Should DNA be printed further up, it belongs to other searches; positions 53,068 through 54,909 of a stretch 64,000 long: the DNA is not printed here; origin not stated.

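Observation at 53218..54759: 514-aa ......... intein inside the secretion ATPase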

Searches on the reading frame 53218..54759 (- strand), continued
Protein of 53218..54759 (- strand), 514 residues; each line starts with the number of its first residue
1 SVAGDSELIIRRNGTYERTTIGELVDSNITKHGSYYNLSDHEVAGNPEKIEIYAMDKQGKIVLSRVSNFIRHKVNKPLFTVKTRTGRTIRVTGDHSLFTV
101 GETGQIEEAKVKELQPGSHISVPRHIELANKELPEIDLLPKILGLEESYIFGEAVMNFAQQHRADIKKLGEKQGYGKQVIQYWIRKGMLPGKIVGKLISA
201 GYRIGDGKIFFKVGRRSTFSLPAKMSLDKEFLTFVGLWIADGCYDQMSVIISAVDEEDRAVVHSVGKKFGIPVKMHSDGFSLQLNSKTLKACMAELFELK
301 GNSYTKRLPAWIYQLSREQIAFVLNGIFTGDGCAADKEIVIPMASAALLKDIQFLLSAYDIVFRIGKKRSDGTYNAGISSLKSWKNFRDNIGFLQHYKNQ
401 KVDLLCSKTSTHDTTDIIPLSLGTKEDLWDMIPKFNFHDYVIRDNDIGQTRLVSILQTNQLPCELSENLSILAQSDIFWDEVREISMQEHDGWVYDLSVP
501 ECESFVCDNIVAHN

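Call 51: fold_search(model_id=the predicted structure, library=pdb)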
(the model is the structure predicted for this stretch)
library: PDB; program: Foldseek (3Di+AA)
matches with E <= 10: 585; with E <= 0.001: 89
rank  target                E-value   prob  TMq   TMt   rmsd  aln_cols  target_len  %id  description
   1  2cw7                  7.2e-31  1.00  0.74  0.71   6.6       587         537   19  Crystal structure of intein homing endonuclease II (released 2006-04-18)
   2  7qss                  1.9e-23  1.00  0.67  0.78   5.0       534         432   18  Crystal structure of homing endonuclease-associated TliVMA intein (C1A) (released 2022-03-30)
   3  1dq3                  3.4e-23  1.00  0.60  0.67   6.3       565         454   15  CRYSTAL STRUCTURE OF AN ARCHAEAL INTEIN-ENCODED HOMING ENDONUCLEASE PI-PFUI (released 2000-07-05)
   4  7qsu                  2.9e-20  1.00  0.57  0.79   6.4       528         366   17  Crystal structure of homing endonuclease-associated TliVMA intein (C1A, d333-339) (released 2022-03-30)
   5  7qst                  1.2e-18  1.00  0.57  0.78   5.1       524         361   16  Crystal structure of homing endonuclease-associated PhoVMA intein (C1A) (released 2022-03-30)
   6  5o9i_A                2.8e-09  1.00  0.22  0.64   2.0       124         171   28  Crystal structure of transcription factor IIB Mvu mini-intein (released 2017-11-01)
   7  5o9i_B                7.6e-09  1.00  0.23  0.64   1.7       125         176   27  Crystal structure of transcription factor IIB Mvu mini-intein (released 2017-11-01)
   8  5o9j_B                3.0e-08  1.00  0.21  0.53   3.5       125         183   28  Crystal structure of transcription factor IIB Mja mini-intein (released 2017-11-01)
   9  5o9j_A                6.3e-08  1.00  0.21  0.53   3.7       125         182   28  Crystal structure of transcription factor IIB Mja mini-intein (released 2017-11-01)
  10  4e2t_B                8.3e-08  1.00  0.22  0.63   2.1       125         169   20  Crystal Structures of RadA intein from Pyrococcus horikoshii (released 2012-05-16)
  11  1ef0_A                1.0e-07  1.00  0.37  0.43  24.6       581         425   12  CRYSTAL STRUCTURE OF PI-SCEI MINIPRECURSOR (released 2000-06-07)
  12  4e2u                  1.2e-07  1.00  0.22  0.62   2.1       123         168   20  Crystal Structures of RadAmin intein from Pyrococcus horikoshii (released 2012-05-16)
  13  7oec                  1.2e-07  1.00  0.22  0.63   2.1       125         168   23  Crystal structure of an intein from a hyperthermophile (released 2021-05-26)
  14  2lqm_MODEL_1_A        1.4e-07  1.00  0.22  0.61   2.2       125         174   20  Solution Structures of RadA intein from Pyrococcus horikoshii (released 2012-05-16)
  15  1lws_A                1.7e-07  1.00  0.38  0.44  22.2       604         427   10  Crystal structure of the intein homing endonuclease PI-SceI bound to its recognition sequence (released 2002-09-27)
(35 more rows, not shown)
